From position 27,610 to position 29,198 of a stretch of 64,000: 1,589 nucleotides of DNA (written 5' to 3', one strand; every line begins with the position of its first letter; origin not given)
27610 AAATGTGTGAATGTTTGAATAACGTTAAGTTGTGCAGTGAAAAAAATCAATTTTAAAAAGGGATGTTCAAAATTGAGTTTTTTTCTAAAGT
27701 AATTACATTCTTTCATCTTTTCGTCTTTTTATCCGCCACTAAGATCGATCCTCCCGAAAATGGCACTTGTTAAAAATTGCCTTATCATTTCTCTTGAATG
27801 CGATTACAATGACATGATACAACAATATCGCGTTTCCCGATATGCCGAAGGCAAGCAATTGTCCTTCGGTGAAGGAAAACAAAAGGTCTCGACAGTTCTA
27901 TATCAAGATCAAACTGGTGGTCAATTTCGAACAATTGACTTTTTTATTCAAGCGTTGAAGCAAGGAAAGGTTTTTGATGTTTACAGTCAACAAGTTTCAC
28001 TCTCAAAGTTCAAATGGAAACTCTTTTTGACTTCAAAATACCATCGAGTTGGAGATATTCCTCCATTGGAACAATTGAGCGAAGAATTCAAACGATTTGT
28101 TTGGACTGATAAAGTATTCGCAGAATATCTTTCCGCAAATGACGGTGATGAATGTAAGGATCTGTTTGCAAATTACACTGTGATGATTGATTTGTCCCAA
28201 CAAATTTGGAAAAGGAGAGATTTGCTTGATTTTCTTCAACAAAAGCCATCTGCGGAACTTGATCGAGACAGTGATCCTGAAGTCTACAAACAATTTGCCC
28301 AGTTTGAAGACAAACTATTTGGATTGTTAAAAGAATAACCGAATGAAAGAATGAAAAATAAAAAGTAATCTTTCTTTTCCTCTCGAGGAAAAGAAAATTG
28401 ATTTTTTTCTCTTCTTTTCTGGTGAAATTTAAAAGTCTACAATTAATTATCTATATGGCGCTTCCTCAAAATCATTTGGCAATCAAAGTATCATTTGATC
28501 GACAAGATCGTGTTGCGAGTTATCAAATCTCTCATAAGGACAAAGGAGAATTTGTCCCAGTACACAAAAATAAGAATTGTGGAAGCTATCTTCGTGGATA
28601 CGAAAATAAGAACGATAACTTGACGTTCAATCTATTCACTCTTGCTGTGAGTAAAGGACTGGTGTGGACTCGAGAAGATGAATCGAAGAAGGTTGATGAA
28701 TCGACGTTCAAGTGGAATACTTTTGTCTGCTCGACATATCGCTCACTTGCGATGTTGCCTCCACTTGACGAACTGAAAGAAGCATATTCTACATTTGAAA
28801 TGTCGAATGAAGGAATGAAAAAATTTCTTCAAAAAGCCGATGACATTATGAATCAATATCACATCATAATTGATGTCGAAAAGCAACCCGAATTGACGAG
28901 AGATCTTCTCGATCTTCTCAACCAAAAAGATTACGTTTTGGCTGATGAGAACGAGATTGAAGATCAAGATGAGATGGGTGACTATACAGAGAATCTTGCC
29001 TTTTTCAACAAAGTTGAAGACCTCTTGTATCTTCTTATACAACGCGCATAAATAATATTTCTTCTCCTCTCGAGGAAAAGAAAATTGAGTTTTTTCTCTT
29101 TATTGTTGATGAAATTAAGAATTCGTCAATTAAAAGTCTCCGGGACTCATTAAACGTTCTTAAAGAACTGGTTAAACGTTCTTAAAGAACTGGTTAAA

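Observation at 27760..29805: Family A: five paralogs in two tandem clusters (27760-29805 on plus, 5023-6279 on minus), with duplicated promoters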

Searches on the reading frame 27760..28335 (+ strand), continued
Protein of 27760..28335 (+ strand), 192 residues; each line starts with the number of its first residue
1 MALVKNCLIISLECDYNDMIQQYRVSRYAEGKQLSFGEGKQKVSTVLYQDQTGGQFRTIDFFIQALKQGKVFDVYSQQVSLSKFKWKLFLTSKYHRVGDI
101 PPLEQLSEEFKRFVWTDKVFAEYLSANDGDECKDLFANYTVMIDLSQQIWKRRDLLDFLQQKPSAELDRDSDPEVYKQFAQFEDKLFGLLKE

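Call 52: search_protein_families(library=pfam, alignment_id=A2, max_evalue=1)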
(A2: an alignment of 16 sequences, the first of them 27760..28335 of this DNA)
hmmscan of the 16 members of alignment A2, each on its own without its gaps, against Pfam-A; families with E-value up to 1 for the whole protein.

A. member 1, window:27760-28335:+ (192 aa): 0 families

B. families by the number of members that match (of 16 scanned): 7 families
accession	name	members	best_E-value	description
PF07509.16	DUF1523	1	0.05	Protein of unknown function (DUF1523)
PF05010.19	TACC_C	1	0.055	Transforming acidic coiled-coil-containing protein (TACC), C-terminal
PF18334.7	XRN1_D2_D3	1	0.056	Exoribonuclease Xrn1 D2/D3 domain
PF01596.23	Methyltransf_3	1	0.11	O-methyltransferase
PF14870.12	PSII_BNR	1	0.13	Photosynthesis system II assembly factor YCF48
PF20769.2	YPEB_N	1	0.2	YpeB N-terminal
PF24307.1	DUF7486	1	0.22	Family of unknown function (DUF7486)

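Call 54: find_related_loci(query=window:27760-28335:+, collection=viral_contigs, flank=8000)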
Query window:27760-28335:+ (192 aa) in viral_contigs; peptide patterns used: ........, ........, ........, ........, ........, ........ (x = any residue, [..] = any of these).
2 stretches matched a pattern, but none encodes a relative of the query by tblastn (E <= 1e-3).

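Call 77: find_encoding_contigs(protein=P0028, flank=6000, max_places=3)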
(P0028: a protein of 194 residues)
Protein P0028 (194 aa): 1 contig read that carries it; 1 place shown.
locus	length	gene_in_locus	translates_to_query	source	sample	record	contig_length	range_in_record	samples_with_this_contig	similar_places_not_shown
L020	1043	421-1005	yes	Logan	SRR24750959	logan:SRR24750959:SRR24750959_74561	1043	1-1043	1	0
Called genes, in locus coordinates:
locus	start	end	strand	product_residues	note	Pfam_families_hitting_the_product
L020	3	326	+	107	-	?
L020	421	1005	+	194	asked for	-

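Call 78: find_encoding_contigs(protein=P0027, flank=6000, max_places=3)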
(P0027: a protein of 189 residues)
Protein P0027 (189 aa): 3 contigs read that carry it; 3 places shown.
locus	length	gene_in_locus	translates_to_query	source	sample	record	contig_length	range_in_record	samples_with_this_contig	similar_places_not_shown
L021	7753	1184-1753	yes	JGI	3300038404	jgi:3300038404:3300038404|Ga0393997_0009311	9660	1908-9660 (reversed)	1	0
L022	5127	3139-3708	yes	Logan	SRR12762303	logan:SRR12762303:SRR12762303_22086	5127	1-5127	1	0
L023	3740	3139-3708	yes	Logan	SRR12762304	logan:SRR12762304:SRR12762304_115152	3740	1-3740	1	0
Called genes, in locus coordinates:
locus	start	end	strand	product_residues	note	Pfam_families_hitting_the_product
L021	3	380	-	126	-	?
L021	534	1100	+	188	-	-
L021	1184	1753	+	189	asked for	-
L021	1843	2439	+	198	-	-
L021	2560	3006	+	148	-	-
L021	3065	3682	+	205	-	PF03031:NIF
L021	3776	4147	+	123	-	-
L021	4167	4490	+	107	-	-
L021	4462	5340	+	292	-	PF00069:Pkinase, PF07714:PK_Tyr_Ser-Thr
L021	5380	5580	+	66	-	-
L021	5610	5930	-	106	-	-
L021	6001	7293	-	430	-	PF04665:Pox_A32 (weak)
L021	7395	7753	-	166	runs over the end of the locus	-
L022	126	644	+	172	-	-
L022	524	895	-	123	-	-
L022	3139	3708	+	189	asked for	-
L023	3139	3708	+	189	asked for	-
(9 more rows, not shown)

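Call 92: find_related_loci(query=L003:10666-11250:+, collection=metagenome_contigs, flank=3000)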
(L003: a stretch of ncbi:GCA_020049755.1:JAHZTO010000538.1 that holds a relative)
Query L003:10666-11250:+ (195 aa) in metagenome_contigs; peptide patterns used: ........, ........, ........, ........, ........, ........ (x = any residue, [..] = any of these).
70 stretches matched a pattern, but none encodes a relative of the query by tblastn (E <= 1e-3).

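Call 94: find_encoding_contigs(protein=P0007, flank=5000, max_places=4)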
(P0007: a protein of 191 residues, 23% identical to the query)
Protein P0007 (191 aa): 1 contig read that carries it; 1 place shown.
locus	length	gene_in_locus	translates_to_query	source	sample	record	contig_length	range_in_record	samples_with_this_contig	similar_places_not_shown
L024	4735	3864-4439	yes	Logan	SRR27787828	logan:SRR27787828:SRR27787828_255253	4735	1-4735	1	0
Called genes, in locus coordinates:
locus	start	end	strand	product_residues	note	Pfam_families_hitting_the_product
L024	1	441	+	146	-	?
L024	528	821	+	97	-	-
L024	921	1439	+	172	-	-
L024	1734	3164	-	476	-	PF05970:PIF1, PF13245:AAA_19, PF13604:AAA_30, PF13401:AAA_22 (weak), PF21530:Pif1_2B_dom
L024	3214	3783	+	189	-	-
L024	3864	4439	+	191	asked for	-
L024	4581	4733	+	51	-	?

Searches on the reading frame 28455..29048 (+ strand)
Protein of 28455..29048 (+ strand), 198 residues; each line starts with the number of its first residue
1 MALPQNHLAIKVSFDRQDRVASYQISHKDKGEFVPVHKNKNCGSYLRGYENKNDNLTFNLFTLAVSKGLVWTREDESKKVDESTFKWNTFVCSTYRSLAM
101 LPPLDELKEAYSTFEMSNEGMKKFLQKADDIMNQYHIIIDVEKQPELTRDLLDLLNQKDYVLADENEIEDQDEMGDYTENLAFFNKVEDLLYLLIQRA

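Call 6: search_protein_families(library=pfam, proteins=[window:28455-29048:+], max_evalue=1)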
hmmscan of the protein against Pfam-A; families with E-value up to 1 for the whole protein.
window:28455-29048:+ (198 aa): 1 family
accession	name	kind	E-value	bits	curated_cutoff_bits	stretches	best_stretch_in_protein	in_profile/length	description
PF05010.19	TACC_C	-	0.055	13.6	29.9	1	105-170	25-89/201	Transforming acidic coiled-coil-containing protein (TACC), C-terminal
